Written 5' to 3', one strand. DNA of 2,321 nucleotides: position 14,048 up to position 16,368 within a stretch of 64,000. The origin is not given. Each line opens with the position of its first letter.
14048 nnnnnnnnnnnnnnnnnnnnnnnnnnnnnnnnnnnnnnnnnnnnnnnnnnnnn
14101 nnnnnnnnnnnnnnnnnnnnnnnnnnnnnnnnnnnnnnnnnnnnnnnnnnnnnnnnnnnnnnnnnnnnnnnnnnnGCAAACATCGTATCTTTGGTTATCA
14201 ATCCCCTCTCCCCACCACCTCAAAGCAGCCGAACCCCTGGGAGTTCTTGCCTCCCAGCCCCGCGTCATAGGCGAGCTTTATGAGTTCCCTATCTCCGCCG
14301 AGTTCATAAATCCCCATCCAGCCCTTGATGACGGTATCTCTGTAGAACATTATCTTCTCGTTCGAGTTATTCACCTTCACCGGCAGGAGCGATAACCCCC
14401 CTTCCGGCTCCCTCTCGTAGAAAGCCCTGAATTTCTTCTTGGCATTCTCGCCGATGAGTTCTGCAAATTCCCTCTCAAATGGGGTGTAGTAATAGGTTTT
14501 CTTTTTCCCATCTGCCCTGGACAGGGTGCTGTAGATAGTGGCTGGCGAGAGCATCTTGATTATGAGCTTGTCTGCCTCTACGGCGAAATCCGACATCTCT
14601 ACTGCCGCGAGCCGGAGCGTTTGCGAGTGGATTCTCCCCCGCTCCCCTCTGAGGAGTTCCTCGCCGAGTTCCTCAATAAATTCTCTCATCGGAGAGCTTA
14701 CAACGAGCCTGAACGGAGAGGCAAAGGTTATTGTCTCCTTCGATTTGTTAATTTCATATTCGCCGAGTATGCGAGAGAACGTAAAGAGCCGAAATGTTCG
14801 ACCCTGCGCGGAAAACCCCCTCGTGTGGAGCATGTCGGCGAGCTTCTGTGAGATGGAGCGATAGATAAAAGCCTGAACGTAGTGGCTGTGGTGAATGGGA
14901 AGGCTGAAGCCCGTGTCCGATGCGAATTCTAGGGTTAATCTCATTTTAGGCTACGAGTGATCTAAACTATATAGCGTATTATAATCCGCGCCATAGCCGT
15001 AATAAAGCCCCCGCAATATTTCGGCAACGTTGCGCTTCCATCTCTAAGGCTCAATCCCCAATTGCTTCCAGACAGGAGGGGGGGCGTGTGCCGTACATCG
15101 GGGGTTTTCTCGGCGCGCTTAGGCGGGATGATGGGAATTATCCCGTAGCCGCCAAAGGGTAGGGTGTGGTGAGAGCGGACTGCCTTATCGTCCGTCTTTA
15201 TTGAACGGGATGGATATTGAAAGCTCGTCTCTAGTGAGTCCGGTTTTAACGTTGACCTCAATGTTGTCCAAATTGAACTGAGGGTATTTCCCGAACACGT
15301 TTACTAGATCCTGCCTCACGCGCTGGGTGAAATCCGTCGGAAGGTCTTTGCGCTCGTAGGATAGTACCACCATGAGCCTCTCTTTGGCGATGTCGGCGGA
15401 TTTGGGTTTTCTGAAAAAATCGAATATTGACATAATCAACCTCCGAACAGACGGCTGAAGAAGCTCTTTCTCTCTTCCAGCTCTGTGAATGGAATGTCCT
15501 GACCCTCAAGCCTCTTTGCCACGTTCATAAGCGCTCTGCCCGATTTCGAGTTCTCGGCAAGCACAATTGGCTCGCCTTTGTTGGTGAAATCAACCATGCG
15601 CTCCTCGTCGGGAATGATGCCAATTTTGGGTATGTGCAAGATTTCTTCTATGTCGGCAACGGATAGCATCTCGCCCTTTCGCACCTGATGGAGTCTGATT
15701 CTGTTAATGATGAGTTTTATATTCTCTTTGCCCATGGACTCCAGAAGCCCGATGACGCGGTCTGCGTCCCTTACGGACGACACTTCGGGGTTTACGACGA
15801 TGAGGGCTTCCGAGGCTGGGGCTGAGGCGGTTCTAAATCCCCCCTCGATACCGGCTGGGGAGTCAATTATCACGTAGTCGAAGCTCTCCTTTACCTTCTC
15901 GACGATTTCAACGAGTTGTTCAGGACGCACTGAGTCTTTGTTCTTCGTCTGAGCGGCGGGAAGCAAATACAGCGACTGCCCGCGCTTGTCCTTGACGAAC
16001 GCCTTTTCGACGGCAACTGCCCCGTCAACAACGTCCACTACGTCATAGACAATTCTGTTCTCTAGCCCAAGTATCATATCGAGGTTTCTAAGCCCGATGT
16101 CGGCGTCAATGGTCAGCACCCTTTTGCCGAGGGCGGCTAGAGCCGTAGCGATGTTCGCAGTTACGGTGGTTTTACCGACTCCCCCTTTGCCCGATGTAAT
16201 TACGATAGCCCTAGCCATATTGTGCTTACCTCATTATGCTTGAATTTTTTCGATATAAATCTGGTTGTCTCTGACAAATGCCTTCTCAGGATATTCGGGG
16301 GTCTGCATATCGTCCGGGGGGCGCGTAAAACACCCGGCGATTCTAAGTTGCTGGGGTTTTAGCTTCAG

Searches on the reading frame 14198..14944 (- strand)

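Call 7: search_protein_families(library=ncbifam, proteins=[window:14198-14944:-])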
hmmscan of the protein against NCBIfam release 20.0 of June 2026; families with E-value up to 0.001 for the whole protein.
window:14198-14944:- (248 aa): 1 family
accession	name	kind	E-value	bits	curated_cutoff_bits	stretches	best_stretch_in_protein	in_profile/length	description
TIGR01877.1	cas_cas6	equivalog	3.1e-41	142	58.65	1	47-242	4-200/200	CRISPR-associated endoribonuclease Cas6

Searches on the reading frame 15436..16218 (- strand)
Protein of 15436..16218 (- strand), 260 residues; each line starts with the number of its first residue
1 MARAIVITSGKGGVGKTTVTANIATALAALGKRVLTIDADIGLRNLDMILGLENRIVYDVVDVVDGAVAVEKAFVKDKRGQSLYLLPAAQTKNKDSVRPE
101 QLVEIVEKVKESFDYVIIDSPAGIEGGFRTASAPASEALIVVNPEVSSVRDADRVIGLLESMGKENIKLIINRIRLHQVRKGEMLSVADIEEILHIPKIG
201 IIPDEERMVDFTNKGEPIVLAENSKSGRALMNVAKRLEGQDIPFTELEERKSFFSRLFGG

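Call 7: search_protein_families(library=ncbifam, proteins=[window:15436-16218:-])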
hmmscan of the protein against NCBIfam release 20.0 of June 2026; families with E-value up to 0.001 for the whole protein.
window:15436-16218:- (260 aa): 32 families (the best 25 are shown)
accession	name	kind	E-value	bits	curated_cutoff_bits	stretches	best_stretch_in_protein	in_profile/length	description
TIGR01968.1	minD_bact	equivalog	1.5e-112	375.2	212.9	1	3-257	2-257/261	septum site-determining protein MinD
NF008079.0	PRK10818.1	equivalog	1e-78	264.4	508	1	1-260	1-270/270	septum site-determining protein MinD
TIGR01969.1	minD_arch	subfamily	2.1e-56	190.9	201.75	1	3-256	1-248/251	cell division ATPase MinD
NF041136.1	MrpORP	equivalog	1.7e-17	63.8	450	2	3-56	6-59/365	iron-sulfur cluster carrier protein MrpORP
TIGR03815.1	CpaE_hom_Actino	equivalog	9e-17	61.2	154.45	1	2-235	111-338/340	septum site-determining protein Ssd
TIGR03371.1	cellulose_yhjQ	equivalog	2.2e-16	60.1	157.85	1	4-176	3-180/246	cellulose biosynthesis protein BcsQ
TIGR01007.1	eps_fam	subfamily_domain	8e-16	58.2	108.05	1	4-181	19-197/204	polysaccharide biosynthesis tyrosine autokinase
NF041546.1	ParA_partition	equivalog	1.8e-15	57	180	2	5-40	2-37/203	ParA family partition ATPase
NF047398.1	AAA_KGGVGR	domain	6.7e-15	55.9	90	1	3-151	3-181/190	KGGVGR-motif variant AAA ATPase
TIGR01005.1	eps_transp_fam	subfamily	1.6e-11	43.1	411.7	1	4-162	548-706/754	exopolysaccharide transport protein family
NF008669.0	PRK11670.1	equivalog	5.6e-11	41.9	348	1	4-164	109-269/369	iron-sulfur cluster carrier protein ApbC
TIGR03018.1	pepcterm_TyrKin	hypoth_equivalog_domain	1.4e-10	40.9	230.65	1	4-171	37-206/207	XrtA-associated tyrosine autokinase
TIGR01281.1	DPOR_bchL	equivalog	3.8e-10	39.6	345.15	1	8-66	5-60/268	ferredoxin:protochlorophyllide reductase (ATP-dependent) iron-sulfur ATP-binding protein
NF008568.0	PRK11519.1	equivalog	9.8e-10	37.2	1068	1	6-163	530-687/720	tyrosine-protein kinase Wzc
TIGR00345.1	GET3_arsA_TRC40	subfamily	3.1e-09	36.8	135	1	9-41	3-35/299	TRC40/GET3/ArsA family transport-energizing ATPase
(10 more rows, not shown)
